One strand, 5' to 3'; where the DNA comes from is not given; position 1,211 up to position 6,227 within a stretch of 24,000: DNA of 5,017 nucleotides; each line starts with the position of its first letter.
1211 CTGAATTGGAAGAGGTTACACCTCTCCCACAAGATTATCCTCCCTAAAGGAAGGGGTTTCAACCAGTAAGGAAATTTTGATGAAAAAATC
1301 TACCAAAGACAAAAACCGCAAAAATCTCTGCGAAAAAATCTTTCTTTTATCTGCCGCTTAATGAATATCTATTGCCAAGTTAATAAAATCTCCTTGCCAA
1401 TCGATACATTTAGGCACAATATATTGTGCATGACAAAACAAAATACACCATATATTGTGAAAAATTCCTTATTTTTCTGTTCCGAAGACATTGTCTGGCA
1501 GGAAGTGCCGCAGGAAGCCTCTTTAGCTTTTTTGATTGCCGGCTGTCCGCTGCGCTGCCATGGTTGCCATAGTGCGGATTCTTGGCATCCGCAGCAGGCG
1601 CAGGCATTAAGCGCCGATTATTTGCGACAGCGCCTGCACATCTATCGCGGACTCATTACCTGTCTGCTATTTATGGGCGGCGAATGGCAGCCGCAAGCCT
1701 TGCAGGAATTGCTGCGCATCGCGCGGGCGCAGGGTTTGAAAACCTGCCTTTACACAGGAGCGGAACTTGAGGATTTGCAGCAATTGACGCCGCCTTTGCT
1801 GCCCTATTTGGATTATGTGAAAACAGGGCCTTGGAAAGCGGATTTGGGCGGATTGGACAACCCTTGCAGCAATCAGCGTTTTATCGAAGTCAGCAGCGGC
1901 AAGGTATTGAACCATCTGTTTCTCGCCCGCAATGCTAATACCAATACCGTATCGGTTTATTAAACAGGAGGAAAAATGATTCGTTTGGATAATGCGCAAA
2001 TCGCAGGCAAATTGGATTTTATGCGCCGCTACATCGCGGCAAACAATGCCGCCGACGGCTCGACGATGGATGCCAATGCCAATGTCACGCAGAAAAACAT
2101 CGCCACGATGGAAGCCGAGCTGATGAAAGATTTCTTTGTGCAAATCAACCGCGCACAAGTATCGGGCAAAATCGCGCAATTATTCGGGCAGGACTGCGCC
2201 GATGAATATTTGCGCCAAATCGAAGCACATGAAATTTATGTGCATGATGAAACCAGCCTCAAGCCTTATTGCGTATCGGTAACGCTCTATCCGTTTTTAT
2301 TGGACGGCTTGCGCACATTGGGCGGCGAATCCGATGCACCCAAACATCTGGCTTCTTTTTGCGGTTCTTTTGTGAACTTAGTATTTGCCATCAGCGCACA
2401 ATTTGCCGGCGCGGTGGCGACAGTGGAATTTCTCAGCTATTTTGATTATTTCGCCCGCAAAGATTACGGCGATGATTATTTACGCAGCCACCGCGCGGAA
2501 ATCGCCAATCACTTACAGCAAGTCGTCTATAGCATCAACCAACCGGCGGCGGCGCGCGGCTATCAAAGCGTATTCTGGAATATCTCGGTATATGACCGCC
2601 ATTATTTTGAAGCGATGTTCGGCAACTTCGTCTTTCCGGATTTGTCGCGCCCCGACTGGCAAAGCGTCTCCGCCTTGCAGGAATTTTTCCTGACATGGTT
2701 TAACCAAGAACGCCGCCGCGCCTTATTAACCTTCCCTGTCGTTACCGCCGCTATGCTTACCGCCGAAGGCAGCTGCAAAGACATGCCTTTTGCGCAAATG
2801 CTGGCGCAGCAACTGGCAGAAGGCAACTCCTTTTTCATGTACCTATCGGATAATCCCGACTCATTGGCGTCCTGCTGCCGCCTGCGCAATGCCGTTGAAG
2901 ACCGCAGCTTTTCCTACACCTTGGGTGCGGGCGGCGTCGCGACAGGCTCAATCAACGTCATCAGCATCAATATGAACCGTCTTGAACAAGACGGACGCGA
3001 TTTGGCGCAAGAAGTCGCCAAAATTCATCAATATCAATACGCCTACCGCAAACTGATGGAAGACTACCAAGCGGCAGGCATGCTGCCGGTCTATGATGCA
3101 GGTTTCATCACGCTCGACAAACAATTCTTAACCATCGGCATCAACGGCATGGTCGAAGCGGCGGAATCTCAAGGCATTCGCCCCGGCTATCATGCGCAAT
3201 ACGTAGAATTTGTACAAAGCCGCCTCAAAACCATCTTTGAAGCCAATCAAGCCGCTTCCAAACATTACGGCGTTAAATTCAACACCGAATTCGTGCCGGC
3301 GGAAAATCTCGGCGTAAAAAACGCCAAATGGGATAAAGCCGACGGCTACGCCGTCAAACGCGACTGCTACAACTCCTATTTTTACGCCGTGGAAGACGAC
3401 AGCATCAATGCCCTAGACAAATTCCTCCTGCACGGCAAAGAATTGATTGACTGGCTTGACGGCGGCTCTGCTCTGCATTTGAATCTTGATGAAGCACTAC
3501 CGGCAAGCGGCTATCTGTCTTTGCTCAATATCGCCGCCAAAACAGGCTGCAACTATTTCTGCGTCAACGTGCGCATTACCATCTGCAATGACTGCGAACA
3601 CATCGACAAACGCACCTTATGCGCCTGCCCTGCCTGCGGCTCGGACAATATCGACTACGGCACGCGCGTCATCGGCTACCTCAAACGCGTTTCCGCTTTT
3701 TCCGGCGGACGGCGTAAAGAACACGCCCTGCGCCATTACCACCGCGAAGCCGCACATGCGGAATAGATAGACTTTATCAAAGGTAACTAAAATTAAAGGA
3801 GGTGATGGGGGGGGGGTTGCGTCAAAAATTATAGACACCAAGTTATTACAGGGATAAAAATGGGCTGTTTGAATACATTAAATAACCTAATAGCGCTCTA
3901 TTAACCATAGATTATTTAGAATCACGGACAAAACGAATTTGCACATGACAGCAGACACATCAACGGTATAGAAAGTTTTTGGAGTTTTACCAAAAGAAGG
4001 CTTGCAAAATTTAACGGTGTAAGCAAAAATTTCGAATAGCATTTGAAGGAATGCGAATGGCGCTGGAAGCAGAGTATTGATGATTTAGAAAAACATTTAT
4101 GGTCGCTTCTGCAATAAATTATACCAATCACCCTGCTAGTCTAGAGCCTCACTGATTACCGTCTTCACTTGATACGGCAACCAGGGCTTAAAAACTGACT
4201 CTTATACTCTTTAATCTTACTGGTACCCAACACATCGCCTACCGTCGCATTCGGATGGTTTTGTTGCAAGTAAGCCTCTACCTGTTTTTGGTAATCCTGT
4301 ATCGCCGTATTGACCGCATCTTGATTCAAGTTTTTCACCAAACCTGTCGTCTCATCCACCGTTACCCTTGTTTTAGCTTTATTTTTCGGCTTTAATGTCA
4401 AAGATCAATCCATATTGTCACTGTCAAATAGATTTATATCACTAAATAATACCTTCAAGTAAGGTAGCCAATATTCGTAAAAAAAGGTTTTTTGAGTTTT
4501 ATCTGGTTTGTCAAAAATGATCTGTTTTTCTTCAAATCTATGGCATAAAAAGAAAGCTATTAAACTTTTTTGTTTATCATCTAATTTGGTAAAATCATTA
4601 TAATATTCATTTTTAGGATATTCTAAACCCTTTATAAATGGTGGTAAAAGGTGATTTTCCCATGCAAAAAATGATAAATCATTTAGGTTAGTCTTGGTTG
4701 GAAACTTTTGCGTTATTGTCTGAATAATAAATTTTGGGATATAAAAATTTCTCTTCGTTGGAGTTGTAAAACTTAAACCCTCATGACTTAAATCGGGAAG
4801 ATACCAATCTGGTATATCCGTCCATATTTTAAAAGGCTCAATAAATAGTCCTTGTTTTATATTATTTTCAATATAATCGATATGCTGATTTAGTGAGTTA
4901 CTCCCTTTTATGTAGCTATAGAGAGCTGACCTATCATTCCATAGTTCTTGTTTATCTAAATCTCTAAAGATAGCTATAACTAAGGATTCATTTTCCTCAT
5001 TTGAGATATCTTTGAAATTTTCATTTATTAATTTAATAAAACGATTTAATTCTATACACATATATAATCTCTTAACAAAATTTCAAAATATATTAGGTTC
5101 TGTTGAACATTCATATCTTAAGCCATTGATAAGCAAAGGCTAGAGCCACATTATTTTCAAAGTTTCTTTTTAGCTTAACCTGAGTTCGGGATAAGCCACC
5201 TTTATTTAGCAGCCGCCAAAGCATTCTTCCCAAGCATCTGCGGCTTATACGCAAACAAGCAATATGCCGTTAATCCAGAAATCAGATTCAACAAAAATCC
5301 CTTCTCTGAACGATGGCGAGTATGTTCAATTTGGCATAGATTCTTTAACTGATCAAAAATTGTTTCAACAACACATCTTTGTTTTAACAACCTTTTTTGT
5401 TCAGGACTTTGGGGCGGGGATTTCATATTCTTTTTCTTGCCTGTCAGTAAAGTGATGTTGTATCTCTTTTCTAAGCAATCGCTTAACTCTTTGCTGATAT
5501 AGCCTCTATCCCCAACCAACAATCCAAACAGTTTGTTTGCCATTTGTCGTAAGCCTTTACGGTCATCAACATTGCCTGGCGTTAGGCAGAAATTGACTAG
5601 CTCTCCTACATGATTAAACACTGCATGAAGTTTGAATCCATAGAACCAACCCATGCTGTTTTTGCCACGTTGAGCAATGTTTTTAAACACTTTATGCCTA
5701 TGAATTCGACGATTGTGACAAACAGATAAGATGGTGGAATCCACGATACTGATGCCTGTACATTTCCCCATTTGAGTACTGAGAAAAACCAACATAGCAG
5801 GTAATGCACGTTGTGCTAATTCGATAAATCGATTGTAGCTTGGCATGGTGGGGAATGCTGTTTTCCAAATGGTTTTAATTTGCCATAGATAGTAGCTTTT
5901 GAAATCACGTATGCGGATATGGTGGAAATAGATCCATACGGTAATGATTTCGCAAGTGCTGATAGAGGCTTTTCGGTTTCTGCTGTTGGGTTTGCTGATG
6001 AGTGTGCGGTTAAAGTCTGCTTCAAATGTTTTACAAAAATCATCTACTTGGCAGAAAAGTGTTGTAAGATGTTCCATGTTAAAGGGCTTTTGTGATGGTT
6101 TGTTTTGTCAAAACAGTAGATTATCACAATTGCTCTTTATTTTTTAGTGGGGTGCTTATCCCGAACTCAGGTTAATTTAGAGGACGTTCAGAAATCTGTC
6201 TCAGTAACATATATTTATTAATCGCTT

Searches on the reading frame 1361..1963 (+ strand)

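Call 56: search_protein_families(library=pfam, proteins=[window:1361-1963:+], max_evalue=0.001)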
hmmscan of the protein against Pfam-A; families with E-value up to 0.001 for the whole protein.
window:1361-1963:+ (200 aa): 2 families
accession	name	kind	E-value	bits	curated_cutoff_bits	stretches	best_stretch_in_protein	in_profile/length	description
PF13353.11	Fer4_12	-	1.2e-10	42.3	22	1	56-162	9-121/137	4Fe-4S single cluster domain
PF04055.27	Radical_SAM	-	0.00028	21.6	29.5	1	59-136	4-88/166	Radical SAM superfamily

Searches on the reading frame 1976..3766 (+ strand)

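Call 56: search_protein_families(library=pfam, proteins=[window:1976-3766:+], max_evalue=0.001)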
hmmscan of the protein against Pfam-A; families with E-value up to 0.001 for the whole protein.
window:1976-3766:+ (596 aa): 1 family
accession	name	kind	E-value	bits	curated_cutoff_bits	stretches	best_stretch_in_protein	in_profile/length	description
PF13597.11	NRDD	-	1.8e-104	350.9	26.2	1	49-589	4-562/562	Anaerobic ribonucleoside-triphosphate reductase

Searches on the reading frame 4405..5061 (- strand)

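Call 56: search_protein_families(library=pfam, proteins=[window:4405-5061:-], max_evalue=0.001)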
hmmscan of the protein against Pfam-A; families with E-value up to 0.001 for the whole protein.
window:4405-5061:- (218 aa): 1 family
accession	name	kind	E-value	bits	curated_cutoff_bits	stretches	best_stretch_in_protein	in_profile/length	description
PF20461.3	DUF6714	-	8.7e-05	23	27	1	78-178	51-142/161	Family of unknown function (DUF6714)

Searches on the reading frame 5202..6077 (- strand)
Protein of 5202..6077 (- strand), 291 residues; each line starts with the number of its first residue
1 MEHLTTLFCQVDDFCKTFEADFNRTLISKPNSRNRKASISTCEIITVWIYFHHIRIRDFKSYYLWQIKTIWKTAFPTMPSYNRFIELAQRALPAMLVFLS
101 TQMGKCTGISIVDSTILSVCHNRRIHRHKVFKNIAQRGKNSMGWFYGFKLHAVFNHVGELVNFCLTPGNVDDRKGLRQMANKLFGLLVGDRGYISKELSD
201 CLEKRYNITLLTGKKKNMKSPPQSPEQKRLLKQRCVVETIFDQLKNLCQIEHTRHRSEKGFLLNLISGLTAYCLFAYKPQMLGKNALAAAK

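Call 56: search_protein_families(library=pfam, proteins=[window:5202-6077:-], max_evalue=0.001)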
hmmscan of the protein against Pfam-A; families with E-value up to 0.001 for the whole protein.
window:5202-6077:- (291 aa): 3 families
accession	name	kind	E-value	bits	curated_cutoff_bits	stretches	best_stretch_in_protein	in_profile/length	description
PF13612.12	DDE_Tnp_1_3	-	3.9e-67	225.5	27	1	104-257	2-154/155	Transposase DDE domain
PF01609.27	DDE_Tnp_1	-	1e-25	91.2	23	1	106-274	3-200/200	Transposase DDE domain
PF13359.12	DDE_Tnp_4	-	0.00049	20.2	24.8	1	147-251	29-134/158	DDE superfamily endonuclease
